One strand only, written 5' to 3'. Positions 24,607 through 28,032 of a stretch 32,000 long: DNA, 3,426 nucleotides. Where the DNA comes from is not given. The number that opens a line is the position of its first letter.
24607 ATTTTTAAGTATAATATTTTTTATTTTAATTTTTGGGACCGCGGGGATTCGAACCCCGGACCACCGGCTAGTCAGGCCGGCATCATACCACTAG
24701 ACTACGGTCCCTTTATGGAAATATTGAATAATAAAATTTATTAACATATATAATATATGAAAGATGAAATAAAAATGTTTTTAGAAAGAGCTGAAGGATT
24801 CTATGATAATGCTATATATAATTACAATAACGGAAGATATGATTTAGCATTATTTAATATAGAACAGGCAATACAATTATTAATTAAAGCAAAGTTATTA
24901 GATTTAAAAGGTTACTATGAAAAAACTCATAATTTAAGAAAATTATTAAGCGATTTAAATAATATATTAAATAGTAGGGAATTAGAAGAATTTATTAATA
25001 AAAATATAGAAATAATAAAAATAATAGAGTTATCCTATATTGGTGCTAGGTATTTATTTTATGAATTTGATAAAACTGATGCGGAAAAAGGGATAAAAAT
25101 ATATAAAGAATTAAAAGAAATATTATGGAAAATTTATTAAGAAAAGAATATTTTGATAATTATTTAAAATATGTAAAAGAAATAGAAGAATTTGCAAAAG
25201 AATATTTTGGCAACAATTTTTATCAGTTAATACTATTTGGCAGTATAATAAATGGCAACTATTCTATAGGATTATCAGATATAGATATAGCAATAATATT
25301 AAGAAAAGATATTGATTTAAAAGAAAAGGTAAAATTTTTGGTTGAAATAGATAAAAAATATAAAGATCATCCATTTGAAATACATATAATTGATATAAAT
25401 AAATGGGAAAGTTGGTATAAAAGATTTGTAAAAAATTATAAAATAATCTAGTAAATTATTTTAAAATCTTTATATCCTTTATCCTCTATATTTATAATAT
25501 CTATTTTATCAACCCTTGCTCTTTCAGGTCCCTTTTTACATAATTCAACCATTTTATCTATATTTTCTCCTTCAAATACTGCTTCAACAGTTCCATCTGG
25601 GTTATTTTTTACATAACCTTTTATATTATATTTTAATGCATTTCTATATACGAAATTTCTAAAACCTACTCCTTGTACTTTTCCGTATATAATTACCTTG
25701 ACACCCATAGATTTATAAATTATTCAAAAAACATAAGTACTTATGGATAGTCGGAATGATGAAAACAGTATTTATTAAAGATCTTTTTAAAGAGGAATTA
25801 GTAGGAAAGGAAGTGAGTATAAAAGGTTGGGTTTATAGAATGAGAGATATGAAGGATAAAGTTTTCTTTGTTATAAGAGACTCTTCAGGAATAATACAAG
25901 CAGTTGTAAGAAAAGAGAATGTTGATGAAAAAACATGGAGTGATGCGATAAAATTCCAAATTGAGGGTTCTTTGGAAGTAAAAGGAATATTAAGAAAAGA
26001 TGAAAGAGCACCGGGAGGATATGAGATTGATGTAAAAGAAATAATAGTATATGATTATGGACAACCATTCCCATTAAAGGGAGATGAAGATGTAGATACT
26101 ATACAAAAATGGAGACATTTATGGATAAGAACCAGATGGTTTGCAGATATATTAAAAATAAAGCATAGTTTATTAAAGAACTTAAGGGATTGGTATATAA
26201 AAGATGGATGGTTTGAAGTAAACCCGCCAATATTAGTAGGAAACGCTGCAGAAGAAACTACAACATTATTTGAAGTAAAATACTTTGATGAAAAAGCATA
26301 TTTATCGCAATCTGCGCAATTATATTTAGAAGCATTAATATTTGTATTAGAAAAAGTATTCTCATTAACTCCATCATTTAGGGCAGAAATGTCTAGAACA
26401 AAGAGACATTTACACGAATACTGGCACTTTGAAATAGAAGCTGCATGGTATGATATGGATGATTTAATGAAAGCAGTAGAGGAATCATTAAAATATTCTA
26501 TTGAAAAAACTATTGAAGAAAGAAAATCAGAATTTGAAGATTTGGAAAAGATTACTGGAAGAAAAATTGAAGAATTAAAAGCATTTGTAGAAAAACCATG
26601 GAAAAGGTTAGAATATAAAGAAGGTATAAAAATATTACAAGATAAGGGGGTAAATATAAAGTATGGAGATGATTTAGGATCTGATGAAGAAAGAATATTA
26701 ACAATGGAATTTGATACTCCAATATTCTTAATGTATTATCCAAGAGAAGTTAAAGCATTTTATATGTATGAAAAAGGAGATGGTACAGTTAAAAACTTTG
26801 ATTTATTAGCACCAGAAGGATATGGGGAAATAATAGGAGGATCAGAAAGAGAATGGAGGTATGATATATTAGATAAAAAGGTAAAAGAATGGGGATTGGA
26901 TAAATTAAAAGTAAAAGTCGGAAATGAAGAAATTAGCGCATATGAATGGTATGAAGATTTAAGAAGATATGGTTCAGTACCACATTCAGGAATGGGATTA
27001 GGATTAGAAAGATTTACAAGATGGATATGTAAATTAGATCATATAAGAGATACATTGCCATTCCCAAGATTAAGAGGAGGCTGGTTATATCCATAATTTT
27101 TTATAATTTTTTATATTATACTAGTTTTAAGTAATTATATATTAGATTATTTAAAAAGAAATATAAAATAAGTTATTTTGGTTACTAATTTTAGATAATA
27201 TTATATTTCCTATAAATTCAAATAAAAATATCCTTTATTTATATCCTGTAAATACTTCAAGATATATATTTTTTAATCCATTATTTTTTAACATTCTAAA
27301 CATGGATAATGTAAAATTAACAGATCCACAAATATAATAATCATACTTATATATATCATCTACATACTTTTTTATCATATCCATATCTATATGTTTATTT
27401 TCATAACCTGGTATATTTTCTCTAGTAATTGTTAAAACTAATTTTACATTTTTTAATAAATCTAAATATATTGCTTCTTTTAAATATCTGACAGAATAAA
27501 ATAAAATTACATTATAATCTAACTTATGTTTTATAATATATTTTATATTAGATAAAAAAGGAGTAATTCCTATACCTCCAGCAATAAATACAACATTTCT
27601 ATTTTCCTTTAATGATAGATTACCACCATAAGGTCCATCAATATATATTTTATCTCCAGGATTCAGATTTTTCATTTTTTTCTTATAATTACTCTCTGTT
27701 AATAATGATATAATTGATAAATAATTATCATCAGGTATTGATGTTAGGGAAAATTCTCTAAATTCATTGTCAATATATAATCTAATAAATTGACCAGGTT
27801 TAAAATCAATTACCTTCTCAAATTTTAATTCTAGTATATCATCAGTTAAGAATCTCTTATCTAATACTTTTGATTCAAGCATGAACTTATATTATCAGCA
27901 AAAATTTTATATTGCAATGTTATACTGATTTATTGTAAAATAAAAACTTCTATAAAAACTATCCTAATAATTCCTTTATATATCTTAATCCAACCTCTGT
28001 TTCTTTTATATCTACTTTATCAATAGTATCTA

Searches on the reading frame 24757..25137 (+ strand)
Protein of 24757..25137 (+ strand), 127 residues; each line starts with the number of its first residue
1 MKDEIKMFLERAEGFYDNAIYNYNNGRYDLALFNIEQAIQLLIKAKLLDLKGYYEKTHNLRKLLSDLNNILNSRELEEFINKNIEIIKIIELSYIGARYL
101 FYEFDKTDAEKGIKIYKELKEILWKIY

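Call 72: search_protein_families(library=pfam, proteins=[window:24757-25137:+], max_evalue=0.001)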
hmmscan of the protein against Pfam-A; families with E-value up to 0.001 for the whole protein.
window:24757-25137:+ (127 aa): 1 family
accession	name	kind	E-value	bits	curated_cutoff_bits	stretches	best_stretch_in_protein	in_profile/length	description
PF05168.19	HEPN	-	5.9e-26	91.4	22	1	6-122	2-113/117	HEPN domain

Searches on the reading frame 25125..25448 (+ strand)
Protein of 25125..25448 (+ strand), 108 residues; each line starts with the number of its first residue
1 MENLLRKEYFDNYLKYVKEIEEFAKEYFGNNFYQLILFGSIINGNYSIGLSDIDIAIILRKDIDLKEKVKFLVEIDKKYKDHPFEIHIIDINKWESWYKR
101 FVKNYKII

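Call 73: search_protein_families(library=pfam, proteins=[window:25125-25448:+], max_evalue=0.001)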
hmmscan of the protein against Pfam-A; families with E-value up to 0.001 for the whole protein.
window:25125-25448:+ (108 aa): 3 families
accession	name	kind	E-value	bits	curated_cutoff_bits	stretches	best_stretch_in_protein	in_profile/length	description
PF01909.29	NTP_transf_2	-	2.2e-08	34.8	21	1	17-99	1-82/93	Nucleotidyltransferase domain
PF18765.7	Polbeta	-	2.2e-08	34.6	26.9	1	19-94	2-72/93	Polymerase beta, Nucleotidyltransferase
PF22600.2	MTPAP-like_central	-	4.2e-05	24.1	27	1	5-81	14-89/139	Poly(A) RNA polymerase, mitochondrial-like, central palm domain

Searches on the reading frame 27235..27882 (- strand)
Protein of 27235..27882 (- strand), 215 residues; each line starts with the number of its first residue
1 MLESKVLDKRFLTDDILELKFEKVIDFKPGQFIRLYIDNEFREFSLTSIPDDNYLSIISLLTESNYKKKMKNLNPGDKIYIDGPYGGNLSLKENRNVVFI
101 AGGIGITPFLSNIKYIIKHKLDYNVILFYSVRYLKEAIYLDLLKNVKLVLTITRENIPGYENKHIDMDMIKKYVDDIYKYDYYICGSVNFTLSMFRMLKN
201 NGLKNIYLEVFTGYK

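Call 73: search_protein_families(library=pfam, proteins=[window:27235-27882:-], max_evalue=0.001)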
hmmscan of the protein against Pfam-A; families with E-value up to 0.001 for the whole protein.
window:27235-27882:- (215 aa): 3 families
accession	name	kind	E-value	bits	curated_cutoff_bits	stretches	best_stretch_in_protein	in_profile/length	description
PF00175.26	NAD_binding_1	-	3.5e-08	34.5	22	1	99-190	1-103/109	Oxidoreductase NAD-binding domain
PF08022.18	FAD_binding_8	-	4.4e-05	24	22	1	5-86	5-106/109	FAD-binding domain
PF08030.17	NAD_binding_6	-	0.00013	22.5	22.2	1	95-129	2-40/156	Ferric reductase NAD binding domain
